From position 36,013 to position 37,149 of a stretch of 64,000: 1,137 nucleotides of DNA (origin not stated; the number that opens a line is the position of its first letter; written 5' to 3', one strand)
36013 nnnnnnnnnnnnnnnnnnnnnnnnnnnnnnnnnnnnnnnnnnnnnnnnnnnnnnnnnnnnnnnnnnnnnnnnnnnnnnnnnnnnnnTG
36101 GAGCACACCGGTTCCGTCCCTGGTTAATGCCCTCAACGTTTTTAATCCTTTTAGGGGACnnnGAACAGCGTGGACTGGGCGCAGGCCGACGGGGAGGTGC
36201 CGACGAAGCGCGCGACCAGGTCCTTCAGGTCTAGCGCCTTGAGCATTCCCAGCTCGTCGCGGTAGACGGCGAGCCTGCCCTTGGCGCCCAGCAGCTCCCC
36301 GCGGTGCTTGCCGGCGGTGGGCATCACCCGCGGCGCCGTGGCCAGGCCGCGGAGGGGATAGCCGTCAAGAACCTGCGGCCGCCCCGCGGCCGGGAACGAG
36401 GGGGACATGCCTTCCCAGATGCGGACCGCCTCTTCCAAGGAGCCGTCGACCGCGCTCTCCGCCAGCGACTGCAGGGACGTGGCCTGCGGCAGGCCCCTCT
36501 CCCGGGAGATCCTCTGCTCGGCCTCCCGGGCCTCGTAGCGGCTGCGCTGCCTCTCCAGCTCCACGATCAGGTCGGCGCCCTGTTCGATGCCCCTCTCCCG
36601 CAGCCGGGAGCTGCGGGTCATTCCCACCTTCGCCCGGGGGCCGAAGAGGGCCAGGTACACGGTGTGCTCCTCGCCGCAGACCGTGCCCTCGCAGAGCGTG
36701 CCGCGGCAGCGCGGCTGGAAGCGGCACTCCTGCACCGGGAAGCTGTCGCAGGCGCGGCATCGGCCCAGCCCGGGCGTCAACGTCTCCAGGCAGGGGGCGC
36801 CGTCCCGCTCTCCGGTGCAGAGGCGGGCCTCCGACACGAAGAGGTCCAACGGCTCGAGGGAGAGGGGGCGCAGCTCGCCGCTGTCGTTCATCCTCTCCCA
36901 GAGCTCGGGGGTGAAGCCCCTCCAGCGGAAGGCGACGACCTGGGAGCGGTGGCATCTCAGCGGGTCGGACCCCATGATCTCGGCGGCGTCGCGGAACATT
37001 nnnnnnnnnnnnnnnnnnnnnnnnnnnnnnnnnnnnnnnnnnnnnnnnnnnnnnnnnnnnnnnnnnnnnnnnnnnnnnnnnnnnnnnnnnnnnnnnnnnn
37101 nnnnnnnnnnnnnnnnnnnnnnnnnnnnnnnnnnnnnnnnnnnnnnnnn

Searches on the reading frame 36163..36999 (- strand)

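Call 50: search_protein_families(library=pfam, proteins=[window:36163-36999:-], max_evalue=0.00001)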
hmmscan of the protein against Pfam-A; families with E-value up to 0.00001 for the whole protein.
window:36163-36999:- (279 aa): 1 family
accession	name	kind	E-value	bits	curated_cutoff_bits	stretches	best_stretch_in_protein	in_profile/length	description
PF10977.13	DUF2797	-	8.6e-12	45.8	25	1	90-167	48-125/227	Protein of unknown function (DUF2797)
